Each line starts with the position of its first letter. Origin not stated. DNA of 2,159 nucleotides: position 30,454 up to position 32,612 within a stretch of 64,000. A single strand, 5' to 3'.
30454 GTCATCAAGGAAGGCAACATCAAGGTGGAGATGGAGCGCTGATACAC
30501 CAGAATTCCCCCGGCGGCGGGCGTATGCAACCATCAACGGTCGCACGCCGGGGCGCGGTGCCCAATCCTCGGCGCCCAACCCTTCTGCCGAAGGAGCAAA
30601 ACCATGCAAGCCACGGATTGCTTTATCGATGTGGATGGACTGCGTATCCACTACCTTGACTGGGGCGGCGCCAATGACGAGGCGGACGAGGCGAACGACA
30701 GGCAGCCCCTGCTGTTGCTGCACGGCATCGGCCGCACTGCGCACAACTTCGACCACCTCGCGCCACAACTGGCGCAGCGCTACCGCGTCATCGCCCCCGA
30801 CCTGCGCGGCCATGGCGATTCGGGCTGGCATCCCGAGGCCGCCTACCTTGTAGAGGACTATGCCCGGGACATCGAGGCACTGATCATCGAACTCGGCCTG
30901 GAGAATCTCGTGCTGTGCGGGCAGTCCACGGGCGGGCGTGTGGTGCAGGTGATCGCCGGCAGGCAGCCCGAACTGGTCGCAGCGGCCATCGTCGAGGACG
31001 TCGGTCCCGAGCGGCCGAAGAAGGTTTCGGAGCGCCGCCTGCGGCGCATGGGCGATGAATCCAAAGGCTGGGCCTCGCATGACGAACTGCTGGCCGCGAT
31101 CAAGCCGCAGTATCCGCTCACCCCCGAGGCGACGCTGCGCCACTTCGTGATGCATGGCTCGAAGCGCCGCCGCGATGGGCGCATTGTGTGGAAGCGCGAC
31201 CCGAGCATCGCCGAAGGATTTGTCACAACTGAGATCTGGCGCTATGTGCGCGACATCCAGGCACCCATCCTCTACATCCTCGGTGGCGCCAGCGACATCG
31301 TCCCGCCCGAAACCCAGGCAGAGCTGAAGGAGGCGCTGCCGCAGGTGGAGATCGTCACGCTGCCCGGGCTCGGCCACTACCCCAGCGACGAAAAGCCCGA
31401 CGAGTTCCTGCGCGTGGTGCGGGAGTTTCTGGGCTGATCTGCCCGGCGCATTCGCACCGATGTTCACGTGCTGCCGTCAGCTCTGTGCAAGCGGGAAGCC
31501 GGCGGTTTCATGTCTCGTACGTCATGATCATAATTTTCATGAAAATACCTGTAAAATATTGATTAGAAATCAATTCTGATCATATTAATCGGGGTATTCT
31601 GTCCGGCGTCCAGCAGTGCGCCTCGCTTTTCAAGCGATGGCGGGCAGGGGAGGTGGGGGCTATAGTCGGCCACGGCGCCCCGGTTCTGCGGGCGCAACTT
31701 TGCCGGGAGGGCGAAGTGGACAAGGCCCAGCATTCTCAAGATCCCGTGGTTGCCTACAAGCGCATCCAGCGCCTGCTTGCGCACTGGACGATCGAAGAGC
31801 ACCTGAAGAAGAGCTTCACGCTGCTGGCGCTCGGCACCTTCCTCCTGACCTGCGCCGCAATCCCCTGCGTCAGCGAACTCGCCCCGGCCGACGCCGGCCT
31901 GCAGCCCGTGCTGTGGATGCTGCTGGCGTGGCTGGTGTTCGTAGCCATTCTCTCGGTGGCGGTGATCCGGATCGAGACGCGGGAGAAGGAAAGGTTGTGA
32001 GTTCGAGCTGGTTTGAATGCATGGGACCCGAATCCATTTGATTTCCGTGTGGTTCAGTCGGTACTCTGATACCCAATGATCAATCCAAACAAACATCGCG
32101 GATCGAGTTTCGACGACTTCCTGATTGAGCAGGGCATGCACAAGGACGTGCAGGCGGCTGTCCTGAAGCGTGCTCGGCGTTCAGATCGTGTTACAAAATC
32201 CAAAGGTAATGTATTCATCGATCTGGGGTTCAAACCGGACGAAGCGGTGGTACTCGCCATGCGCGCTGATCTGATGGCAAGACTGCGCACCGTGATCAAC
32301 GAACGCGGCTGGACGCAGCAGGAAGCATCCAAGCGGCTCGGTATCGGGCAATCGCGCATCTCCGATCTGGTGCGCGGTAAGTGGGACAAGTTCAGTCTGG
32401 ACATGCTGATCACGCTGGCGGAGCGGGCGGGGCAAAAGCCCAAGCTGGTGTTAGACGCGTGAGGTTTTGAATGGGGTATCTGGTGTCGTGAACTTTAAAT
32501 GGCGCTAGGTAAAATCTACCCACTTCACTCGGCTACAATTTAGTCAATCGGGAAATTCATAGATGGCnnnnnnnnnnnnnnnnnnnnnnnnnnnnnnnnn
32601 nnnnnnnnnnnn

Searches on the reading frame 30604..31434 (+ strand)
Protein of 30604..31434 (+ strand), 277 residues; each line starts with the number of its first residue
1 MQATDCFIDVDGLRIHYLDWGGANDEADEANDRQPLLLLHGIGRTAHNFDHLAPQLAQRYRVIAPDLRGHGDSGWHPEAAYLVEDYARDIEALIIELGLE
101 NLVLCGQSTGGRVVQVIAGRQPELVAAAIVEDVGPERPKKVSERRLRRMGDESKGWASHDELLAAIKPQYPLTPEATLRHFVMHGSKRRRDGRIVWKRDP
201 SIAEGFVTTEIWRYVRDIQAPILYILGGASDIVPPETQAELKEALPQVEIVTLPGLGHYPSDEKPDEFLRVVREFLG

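Call 80: find_related_loci(query=window:30604-31434:+, collection=metagenome_contigs, flank=5000)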
Query window:30604-31434:+ (277 aa) in metagenome_contigs; peptide patterns used: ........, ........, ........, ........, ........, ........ (x = any residue, [..] = any of these).
348 stretches matched a pattern; 189 encode a relative of the query (tblastn E <= 1e-3); the best 80 are kept; 80 distinct loci.
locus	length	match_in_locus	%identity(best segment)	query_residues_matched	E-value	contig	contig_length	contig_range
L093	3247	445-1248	65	2-277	1e-121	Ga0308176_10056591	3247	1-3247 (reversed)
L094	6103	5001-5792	66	5-276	6e-117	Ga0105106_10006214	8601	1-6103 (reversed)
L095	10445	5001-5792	66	5-276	6e-117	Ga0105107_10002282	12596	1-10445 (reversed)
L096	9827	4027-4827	63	2-276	2e-116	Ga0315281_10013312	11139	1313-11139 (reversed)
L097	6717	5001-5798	65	3-276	3e-116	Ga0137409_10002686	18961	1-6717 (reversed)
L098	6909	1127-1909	66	8-276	3e-116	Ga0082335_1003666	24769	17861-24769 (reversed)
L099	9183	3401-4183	66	8-276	3e-116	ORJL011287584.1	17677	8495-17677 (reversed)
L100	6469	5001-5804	63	2-277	1e-115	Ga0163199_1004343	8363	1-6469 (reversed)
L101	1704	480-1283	65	2-277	5e-124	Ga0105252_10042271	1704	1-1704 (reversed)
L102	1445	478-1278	64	2-276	6e-125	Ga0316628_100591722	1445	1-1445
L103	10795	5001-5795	64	5-277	2e-115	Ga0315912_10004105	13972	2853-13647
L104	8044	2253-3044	64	5-276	4e-115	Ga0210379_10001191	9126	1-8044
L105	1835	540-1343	62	2-277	6e-122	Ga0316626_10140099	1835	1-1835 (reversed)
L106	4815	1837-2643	63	1-277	5e-115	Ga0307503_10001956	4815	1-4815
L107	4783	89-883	64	4-276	5e-115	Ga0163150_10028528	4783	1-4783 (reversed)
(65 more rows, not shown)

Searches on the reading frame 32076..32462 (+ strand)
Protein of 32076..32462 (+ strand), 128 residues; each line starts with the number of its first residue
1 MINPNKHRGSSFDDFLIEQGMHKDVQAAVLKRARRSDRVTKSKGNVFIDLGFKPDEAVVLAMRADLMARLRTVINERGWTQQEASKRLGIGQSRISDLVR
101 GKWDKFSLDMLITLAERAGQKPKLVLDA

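Call 3: search_protein_families(library=pfam, proteins=[window:32076-32462:+], max_evalue=0.1)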
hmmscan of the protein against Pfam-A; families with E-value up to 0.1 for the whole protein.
window:32076-32462:+ (128 aa): 9 families
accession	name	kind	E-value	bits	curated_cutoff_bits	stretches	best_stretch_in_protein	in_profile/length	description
PF13744.12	HTH_37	-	8.6e-18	64.4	27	1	46-121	1-74/80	Helix-turn-helix domain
PF01381.28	HTH_3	-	2.3e-08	34.4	23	1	70-116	1-46/55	Helix-turn-helix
PF13560.12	HTH_31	-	4e-07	30.7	27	1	68-120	4-56/64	Helix-turn-helix domain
PF12844.13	HTH_19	-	9.3e-07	29.1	30.2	1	69-126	3-59/64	Helix-turn-helix domain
PF04545.22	Sigma70_r4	-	0.00019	21.3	24.1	1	59-99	12-41/50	Sigma-70, region 4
PF13443.12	HTH_26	-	0.00098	19.8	22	1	69-115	1-47/63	Cro/C1-type HTH DNA-binding domain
PF17762.8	HTH_ParB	-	0.0083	16.7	22.6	1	70-100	12-42/102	ParB HTH domain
PF13384.12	HTH_23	-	0.012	15.9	24.6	1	69-100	7-39/50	Homeodomain-like domain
PF02954.25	HTH_8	-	0.029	14.5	22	1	70-91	10-31/42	Bacterial regulatory protein, Fis family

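Call 4: search_protein_families(library=ncbifam, proteins=[window:32076-32462:+], max_evalue=0.1)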
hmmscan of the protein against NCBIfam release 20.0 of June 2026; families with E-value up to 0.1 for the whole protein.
window:32076-32462:+ (128 aa): 7 families
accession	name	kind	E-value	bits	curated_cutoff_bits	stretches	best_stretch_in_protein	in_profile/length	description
TIGR03070.1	couple_hipB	subfamily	5.7e-05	23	71.65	1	75-119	12-55/58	type II toxin-antitoxin system Y4mF family antitoxin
NF007271.0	PRK09726.1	equivalog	0.00052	20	79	1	66-98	13-45/88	type II toxin-antitoxin system antitoxin HipB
TIGR02607.1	antidote_HigA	equivalog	0.0019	18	47.7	1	73-126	15-67/81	HigA family addiction module antitoxin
NF010465.0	PRK13890.1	equivalog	0.0052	16.9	96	1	72-115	12-54/121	conjugal transfer protein TrbA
TIGR02937.1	sigma70-ECF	superfamily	0.026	14.2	42.9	1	54-99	120-154/165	sigma-70 family RNA polymerase sigma factor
NF033545.0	transpos_IS630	equivalog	0.037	13.5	100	1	75-125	9-57/299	IS630 family transposase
TIGR03830.1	CxxCG_CxxCG_HTH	subfamily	0.047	13.5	61.8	1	70-118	70-119/127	type II TA system antitoxin MqsA family protein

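Call 5: search_protein_families(library=padloc, proteins=[window:32076-32462:+], max_evalue=0.1)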
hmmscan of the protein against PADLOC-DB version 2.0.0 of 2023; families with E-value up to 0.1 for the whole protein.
window:32076-32462:+ (128 aa): 7 families
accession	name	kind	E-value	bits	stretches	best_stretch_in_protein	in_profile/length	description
PDLC04760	PDC-M64C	-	0.00013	20.2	1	58-117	19-77/93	-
PDLC04142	capH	-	0.00024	20.1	1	64-126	5-66/103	capH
PDLC04762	PDC-M64C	-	0.00024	19.1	1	65-122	27-82/97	-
PDLC02926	HTH_VI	-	0.00071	17.8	1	70-117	6-52/92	-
PDLC04757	PDC-M64B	-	0.0039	15.2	1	65-103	29-67/128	-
PDLC04775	PDC-M69A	-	0.02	13.4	1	69-102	11-44/113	-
PDLC04759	PDC-M64B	-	0.029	12.4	1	70-102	31-63/135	-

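Call 78: search_dna_similar(query=window:32076-32459:+, collection=plasmids, mode=protein, max_rows=12)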
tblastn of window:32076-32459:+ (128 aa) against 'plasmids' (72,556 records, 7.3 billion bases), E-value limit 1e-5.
Records with a match: 497; places in all: 522; records where one place covers at least 80% of the query: 10.
Best place of each record, by identity: <60% 497.
By first word of the organism name: Pseudomonas 101; Sinorhizobium 47; Xanthomonas 47; Rhizobium 30; Aeromonas 26; Klebsiella 26; Sphingobium 17; Enterobacter 15; Rhodococcus 12; Escherichia 12; and 72 more.
By predicted mobility (MOB-suite, as given by PLSDB): conjugative 214; non-mobilizable 156; mobilizable 127.
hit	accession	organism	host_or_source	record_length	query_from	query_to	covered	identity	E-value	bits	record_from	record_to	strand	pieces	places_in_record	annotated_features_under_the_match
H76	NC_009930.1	Acaryochloris marina MBIC11017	-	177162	39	128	70%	47.8%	2e-17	84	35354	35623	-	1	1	helix-turn-helix transcriptional regulator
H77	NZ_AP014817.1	Geminocystis sp. NIES-3708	-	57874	35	126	72%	45.7%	5e-17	82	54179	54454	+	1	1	helix-turn-helix transcriptional regulator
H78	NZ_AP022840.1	Legionella antarctica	-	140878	32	127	75%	42.7%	1e-14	76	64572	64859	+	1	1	helix-turn-helix transcriptional regulator | type II toxin-antitoxin system RelE/ParE family toxin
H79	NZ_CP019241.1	Rhodoferax antarcticus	Whole organism,environment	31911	45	126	64%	48.8%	2e-16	81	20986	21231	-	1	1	helix-turn-helix transcriptional regulator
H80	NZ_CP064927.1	Acaryochloris marina S15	cell culture,surface of Pikea pinnata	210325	38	119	64%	47.6%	4e-17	83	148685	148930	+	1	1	helix-turn-helix transcriptional regulator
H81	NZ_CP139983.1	Sphingobium yanoikuyae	-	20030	2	126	98%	31.2%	5e-6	51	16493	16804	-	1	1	none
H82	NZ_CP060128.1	Sphingobium yanoikuyae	Cell culture,soil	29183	2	126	98%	31.2%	5e-6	51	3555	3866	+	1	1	none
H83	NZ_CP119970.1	Gloeocapsopsis dulcis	Dried cell culture,Desert, underside of ...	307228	32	124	73%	41.9%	6e-15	77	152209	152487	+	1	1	helix-turn-helix transcriptional regulator | type II toxin-antitoxin system RelE/ParE family toxin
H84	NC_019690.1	Pseudanabaena sp. PCC 7367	-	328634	28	121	73%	40.8%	2e-9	61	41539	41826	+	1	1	helix-turn-helix transcriptional regulator | type II toxin-antitoxin system RelE/ParE family toxin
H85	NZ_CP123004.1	Sinorhizobium meliloti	Medicago sativa,cell culture,nodules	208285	39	124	67%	44.3%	7e-11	65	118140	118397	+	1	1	XRE family transcriptional regulator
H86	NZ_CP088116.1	Sinorhizobium meliloti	cell culture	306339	41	124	66%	45.3%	2e-11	67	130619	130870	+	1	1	XRE family transcriptional regulator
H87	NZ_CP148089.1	Sinorhizobium meliloti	Medicago sativa,cell culture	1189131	41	124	66%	45.3%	3e-11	66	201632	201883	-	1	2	record has no annotation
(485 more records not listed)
